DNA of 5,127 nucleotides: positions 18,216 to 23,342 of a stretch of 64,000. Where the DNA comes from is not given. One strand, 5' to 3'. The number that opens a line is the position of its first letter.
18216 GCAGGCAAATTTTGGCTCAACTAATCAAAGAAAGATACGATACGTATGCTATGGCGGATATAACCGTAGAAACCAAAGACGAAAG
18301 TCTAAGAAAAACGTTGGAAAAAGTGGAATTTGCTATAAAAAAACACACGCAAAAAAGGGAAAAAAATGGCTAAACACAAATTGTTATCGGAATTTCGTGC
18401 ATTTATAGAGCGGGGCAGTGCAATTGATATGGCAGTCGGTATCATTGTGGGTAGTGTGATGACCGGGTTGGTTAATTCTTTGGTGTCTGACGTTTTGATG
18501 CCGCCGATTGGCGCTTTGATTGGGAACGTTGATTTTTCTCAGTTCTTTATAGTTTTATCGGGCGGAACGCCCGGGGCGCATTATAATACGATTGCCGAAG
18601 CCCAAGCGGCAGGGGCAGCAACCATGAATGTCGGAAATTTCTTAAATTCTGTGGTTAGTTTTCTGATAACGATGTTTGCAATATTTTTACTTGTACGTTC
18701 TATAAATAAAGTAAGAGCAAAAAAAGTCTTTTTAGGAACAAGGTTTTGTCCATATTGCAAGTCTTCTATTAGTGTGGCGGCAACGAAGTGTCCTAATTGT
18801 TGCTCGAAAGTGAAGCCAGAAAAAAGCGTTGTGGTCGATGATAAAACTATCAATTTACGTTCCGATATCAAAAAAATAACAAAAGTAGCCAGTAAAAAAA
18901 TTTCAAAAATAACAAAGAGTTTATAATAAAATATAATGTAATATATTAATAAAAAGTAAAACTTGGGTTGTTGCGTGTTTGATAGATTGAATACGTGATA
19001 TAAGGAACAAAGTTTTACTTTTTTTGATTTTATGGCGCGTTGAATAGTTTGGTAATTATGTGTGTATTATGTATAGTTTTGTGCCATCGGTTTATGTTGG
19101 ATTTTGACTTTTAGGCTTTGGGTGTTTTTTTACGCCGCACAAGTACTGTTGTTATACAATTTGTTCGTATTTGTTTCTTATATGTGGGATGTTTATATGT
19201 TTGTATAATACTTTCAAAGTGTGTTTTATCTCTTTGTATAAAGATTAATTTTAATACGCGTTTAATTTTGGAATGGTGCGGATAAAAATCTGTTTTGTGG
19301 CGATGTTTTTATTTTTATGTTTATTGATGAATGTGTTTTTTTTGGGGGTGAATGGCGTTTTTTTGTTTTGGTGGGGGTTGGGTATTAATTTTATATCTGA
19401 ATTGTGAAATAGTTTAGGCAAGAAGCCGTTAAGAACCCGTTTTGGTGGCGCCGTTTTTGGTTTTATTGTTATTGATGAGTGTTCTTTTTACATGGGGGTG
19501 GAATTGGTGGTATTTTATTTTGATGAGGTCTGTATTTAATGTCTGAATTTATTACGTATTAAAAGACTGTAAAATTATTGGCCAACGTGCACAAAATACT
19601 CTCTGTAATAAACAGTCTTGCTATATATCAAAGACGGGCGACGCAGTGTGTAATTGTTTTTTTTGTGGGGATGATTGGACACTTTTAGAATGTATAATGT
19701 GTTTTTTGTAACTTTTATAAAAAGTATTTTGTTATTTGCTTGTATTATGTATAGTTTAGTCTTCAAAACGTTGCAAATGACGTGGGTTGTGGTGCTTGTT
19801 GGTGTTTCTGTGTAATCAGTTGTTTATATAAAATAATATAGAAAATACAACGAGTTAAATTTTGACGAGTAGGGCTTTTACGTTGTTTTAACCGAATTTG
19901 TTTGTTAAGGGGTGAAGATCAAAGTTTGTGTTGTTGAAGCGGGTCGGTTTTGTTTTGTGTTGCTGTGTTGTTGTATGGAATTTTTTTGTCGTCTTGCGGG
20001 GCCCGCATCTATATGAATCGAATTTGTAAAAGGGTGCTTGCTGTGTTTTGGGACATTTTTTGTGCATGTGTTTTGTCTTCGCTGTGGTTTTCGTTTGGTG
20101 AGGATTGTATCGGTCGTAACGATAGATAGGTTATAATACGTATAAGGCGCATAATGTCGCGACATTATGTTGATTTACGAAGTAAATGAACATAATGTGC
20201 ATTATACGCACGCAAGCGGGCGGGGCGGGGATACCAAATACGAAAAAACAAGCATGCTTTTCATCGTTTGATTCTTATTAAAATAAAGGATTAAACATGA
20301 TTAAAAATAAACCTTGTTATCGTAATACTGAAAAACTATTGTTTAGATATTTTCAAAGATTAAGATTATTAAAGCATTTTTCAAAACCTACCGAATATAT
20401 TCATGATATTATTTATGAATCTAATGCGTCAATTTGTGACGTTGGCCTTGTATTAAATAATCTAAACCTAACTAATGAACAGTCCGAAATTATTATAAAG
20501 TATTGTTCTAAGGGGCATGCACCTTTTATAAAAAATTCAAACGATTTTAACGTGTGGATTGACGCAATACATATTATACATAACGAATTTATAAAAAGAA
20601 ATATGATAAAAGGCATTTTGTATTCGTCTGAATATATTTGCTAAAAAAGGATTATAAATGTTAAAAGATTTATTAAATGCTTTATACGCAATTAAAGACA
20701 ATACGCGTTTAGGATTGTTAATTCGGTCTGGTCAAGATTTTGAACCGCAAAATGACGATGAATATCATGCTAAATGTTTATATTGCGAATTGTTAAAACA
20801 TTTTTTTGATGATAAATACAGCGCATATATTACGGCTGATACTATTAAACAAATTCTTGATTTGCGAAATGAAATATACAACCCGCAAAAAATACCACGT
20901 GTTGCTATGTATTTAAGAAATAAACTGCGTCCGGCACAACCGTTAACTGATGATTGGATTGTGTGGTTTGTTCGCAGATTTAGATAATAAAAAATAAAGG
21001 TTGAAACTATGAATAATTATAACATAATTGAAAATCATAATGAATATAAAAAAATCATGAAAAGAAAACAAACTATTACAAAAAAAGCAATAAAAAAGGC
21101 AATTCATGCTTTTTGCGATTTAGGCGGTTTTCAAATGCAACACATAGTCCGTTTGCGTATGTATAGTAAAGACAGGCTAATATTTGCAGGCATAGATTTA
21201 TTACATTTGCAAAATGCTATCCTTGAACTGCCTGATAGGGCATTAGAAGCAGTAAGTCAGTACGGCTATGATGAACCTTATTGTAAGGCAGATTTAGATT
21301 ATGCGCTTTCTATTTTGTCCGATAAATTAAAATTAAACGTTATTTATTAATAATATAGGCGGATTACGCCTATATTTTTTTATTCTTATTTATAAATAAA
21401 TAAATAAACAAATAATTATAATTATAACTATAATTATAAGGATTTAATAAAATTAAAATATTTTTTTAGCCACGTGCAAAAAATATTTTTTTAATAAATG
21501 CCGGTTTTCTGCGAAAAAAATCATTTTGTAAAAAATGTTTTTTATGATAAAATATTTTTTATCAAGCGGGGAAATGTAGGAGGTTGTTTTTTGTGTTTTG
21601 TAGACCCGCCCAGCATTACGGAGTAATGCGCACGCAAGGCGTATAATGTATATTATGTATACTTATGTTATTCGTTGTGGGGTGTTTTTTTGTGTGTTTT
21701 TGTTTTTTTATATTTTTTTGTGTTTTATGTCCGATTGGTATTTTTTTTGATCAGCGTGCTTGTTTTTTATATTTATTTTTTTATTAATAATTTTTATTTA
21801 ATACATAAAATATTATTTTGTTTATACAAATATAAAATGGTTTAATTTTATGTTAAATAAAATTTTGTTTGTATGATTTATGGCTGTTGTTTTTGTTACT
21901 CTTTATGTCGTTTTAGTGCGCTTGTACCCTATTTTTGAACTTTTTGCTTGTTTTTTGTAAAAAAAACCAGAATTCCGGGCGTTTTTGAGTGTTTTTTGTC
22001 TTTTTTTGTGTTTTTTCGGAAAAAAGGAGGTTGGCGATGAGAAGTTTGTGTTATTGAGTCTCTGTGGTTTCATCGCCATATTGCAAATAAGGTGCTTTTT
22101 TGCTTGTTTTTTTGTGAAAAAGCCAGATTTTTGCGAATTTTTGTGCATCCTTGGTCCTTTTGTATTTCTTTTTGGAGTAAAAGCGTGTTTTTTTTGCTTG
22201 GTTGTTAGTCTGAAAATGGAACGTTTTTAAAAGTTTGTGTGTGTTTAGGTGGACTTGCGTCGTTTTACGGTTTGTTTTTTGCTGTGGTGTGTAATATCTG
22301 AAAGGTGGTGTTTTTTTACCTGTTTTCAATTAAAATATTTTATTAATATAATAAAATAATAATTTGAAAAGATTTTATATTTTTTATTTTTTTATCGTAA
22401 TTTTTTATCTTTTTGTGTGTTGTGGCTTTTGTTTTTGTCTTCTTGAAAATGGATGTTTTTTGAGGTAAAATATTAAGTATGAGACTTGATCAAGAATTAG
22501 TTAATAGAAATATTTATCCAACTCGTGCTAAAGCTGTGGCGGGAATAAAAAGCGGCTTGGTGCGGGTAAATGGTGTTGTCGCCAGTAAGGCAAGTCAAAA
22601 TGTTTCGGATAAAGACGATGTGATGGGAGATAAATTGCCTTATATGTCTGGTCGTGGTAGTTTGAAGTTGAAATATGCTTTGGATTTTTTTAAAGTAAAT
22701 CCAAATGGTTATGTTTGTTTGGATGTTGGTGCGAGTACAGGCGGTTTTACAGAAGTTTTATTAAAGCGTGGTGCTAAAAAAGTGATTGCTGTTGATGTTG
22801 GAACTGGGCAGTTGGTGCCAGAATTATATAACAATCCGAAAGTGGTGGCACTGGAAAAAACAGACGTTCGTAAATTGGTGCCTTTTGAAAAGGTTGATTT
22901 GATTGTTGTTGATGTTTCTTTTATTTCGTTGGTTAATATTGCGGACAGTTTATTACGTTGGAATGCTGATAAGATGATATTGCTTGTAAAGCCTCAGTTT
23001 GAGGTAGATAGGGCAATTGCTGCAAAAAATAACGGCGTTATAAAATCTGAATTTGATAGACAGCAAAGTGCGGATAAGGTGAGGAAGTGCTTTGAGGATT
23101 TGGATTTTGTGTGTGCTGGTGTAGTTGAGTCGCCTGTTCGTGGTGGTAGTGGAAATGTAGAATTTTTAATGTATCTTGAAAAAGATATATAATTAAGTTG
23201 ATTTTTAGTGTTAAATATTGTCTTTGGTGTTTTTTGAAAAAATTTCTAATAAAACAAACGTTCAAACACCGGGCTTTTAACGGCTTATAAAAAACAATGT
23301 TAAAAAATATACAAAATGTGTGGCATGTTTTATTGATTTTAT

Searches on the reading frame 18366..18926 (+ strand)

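Call 89: search_protein_families(library=pfam, proteins=[window:18366-18926:+], max_evalue=0.0001)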
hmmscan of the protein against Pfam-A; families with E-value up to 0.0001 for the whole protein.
window:18366-18926:+ (186 aa): 1 family
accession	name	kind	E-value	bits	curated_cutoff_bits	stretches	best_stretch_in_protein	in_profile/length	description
PF01741.23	MscL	-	6.4e-32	110.9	27.4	1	6-118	1-100/123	Large-conductance mechanosensitive channel, MscL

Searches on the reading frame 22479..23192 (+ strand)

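Call 57: search_protein_families(library=pfam, proteins=[window:22479-23192:+], max_evalue=0.001)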
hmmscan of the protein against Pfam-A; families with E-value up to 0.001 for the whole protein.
window:22479-23192:+ (237 aa): 4 families
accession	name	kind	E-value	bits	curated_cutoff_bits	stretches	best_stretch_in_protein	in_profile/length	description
PF01728.25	FtsJ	-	1.7e-36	126.3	24.1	1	59-234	4-180/181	FtsJ-like methyltransferase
PF01479.30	S4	-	1.4e-09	38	22.8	1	1-48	1-48/48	S4 domain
PF08241.18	Methyltransf_11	-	4.2e-05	24.5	21.2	1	81-148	1-70/95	Methyltransferase domain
PF13649.12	Methyltransf_25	-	0.0006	20.9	27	0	81-146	2-72/97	Methyltransferase domain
